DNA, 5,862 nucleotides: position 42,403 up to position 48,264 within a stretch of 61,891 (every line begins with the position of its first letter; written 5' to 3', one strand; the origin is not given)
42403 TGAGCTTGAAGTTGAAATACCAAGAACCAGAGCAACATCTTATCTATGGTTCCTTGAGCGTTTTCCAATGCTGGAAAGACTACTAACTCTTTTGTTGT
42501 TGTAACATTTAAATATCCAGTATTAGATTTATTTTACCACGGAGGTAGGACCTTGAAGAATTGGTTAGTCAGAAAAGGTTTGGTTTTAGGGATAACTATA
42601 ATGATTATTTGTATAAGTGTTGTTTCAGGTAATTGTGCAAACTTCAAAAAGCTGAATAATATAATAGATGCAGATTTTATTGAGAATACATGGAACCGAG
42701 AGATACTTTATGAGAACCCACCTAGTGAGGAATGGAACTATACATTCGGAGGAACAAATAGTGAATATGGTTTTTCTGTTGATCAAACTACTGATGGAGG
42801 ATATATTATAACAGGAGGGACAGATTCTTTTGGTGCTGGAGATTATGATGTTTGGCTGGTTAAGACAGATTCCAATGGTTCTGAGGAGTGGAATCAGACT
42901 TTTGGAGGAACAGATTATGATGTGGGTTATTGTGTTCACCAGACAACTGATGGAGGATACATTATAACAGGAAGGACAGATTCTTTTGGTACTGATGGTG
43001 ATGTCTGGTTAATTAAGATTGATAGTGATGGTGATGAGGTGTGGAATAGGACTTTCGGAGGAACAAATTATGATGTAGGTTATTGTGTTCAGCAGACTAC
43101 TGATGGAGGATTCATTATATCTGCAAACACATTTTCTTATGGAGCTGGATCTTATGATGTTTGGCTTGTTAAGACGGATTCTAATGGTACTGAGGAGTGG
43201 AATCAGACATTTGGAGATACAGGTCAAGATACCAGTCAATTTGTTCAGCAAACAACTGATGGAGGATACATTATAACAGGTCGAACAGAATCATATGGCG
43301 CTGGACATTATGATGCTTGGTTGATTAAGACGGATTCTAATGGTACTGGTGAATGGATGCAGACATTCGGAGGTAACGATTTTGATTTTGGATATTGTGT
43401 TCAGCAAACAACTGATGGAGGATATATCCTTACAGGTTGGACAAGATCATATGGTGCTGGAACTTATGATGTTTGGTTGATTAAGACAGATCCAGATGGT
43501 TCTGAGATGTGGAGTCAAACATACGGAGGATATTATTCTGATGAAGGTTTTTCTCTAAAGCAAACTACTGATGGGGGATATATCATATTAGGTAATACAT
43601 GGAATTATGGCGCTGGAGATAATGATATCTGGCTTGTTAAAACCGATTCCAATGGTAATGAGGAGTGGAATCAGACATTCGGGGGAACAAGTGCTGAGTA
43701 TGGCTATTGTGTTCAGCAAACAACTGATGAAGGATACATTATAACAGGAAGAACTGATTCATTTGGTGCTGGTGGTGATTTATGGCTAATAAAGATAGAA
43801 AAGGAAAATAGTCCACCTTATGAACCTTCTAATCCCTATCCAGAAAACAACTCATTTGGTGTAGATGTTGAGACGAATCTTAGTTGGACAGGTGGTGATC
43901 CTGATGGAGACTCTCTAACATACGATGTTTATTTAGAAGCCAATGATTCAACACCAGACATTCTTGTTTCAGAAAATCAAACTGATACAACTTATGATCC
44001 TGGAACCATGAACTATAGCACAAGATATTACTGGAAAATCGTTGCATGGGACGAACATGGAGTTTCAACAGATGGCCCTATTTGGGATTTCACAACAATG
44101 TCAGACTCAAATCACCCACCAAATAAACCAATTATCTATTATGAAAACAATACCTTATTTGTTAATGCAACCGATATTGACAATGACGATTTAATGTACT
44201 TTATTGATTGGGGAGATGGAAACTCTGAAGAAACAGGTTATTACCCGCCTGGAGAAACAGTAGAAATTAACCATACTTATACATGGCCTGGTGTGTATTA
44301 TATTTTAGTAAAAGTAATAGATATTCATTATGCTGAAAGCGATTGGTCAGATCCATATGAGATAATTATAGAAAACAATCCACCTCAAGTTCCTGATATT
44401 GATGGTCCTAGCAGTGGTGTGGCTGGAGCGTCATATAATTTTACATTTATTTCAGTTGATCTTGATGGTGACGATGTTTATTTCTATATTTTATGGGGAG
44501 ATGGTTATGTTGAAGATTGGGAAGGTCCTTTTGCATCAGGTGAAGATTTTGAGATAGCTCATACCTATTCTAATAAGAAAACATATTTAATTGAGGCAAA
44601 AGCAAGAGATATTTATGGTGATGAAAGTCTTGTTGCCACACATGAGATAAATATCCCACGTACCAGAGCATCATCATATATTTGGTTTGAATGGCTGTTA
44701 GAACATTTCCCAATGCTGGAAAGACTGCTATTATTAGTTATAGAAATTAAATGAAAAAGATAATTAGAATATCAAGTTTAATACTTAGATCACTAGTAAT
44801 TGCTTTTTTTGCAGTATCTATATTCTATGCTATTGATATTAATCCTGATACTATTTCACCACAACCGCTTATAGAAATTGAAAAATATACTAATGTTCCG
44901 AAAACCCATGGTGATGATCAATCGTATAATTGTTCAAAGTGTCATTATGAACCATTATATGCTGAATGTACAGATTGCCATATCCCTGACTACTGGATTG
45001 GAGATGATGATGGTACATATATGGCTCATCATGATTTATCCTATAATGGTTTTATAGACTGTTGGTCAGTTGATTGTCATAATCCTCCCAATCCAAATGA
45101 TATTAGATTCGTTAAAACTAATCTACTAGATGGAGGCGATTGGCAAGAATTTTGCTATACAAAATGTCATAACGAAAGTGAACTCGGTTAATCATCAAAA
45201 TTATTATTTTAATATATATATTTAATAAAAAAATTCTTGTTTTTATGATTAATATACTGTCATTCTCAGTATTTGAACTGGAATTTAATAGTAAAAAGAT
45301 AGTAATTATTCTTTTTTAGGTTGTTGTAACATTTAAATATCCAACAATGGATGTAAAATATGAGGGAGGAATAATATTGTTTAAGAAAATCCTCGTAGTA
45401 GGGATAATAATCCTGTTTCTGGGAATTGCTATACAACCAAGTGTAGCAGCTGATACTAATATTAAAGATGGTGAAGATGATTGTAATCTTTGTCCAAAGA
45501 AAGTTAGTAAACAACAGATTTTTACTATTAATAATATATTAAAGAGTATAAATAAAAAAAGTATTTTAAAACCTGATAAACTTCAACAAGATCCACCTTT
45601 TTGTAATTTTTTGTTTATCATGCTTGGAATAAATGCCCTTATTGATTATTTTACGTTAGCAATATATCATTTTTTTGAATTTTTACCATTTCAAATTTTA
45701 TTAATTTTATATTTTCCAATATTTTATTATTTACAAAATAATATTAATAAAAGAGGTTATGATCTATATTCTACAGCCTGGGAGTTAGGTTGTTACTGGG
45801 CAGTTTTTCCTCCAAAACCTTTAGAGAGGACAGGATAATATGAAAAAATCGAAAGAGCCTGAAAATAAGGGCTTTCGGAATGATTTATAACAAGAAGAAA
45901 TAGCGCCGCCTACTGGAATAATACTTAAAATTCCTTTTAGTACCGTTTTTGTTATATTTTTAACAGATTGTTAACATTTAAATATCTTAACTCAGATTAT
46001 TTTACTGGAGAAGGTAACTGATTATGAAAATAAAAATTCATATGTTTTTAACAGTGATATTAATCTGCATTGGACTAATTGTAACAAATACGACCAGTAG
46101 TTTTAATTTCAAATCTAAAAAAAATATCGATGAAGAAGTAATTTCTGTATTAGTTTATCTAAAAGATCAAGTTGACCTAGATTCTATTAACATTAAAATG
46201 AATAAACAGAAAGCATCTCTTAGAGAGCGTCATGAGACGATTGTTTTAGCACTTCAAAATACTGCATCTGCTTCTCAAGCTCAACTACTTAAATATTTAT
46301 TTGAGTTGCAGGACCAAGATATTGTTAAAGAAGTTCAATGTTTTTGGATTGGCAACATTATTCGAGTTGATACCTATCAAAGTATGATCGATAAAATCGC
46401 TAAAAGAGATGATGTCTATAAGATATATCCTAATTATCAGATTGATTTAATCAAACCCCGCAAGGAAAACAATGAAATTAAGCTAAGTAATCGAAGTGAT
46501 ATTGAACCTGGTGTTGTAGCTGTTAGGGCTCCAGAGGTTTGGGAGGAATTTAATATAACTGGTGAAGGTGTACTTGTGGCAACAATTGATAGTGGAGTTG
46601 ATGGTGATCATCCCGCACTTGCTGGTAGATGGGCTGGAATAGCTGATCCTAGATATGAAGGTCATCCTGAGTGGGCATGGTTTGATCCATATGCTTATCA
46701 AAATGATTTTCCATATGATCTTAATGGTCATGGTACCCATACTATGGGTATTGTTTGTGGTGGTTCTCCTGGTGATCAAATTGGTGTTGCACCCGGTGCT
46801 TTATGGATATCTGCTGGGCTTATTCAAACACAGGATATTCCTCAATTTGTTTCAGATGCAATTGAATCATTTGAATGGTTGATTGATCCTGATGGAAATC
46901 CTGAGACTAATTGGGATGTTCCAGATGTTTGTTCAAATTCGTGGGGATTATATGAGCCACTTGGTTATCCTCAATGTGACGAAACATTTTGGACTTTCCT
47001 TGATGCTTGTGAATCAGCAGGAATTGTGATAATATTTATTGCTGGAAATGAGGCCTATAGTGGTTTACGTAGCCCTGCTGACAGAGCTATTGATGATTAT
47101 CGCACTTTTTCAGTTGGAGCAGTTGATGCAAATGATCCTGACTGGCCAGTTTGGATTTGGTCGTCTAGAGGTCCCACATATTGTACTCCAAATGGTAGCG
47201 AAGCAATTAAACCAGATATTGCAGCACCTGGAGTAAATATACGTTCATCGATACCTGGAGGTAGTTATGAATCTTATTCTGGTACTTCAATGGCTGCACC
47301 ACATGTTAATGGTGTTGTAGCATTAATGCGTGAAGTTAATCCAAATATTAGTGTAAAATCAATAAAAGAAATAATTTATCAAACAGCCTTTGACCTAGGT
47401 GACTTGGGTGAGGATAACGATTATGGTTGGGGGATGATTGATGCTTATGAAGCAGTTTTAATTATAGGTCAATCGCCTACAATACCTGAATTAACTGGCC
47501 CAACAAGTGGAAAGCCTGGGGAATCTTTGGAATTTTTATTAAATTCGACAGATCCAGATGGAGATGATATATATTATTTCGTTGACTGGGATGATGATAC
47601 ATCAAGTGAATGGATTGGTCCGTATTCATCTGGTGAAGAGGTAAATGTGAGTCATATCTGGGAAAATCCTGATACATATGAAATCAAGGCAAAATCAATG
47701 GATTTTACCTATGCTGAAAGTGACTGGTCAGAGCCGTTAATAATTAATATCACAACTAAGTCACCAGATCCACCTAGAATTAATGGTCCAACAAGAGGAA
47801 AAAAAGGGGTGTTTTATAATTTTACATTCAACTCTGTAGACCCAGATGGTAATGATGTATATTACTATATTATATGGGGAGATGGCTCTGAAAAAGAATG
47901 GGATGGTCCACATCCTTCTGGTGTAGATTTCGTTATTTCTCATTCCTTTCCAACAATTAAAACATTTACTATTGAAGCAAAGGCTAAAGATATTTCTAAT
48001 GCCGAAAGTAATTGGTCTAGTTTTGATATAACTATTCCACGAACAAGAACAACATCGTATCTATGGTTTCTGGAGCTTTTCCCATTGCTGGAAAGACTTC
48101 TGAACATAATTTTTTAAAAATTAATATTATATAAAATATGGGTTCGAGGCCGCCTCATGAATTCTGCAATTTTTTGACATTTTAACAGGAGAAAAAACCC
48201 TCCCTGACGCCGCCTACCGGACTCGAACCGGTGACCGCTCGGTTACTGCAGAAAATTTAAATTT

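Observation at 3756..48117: Shared C-terminal module (PKD-like + P-R motif + amphipathic ..ERFP.L.. tail) on 13 unrelated secreted proteins: candidate archaeal sorting/secretion signal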

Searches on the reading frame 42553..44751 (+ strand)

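Call 16: search_protein_families(library=pfam, proteins=[window:42553-44751:+], max_evalue=0.001)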
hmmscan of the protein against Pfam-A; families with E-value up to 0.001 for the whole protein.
window:42553-44751:+ (733 aa): 4 families
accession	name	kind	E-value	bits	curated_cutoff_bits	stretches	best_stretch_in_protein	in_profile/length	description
PF00801.26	PKD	-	7.9e-07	29.4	23.5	0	620-693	9-74/80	PKD domain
PF25788.1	Ig_Rha78A_N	-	0.00046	20.8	27.4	0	457-506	38-91/105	Rha78A-like, N-terminal immunoglobulin domain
PF20615.3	DUF6802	-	0.00049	20.5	27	0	95-119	74-98/102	Family of unknown function (DUF6802)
PF18911.6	PKD_4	-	0.00086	19.7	27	0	539-591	27-71/85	PKD domain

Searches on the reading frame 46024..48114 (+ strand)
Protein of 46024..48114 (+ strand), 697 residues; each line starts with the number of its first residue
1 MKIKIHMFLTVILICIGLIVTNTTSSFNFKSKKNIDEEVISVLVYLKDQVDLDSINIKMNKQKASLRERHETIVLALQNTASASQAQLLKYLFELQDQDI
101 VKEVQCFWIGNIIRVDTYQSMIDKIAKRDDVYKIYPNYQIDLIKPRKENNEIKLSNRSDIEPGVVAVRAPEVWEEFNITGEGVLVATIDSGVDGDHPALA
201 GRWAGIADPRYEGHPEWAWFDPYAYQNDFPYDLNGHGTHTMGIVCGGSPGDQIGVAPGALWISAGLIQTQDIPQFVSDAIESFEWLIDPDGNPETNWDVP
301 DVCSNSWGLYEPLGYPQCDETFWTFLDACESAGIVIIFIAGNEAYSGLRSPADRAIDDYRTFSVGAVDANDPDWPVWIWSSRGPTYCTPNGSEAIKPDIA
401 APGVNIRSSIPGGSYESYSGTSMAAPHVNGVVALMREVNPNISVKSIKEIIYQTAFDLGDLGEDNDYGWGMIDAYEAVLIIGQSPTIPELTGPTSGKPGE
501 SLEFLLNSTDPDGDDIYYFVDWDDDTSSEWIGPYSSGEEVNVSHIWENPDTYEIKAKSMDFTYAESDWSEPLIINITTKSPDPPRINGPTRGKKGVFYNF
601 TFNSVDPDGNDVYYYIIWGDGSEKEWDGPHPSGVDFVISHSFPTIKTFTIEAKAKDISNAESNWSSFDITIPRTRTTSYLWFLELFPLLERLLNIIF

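Call 16: search_protein_families(library=pfam, proteins=[window:46024-48114:+], max_evalue=0.001)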
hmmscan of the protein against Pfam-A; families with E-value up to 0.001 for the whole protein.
window:46024-48114:+ (697 aa): 3 families
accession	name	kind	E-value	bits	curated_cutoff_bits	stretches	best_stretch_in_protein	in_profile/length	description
PF00082.27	Peptidase_S8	-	6.2e-43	147.6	21.8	1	180-470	1-288/288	Subtilase family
PF00801.26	PKD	-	3.7e-07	30.5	23.5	0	493-557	8-64/80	PKD domain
PF18911.6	PKD_4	-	1.2e-06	28.9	27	1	484-555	3-65/85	PKD domain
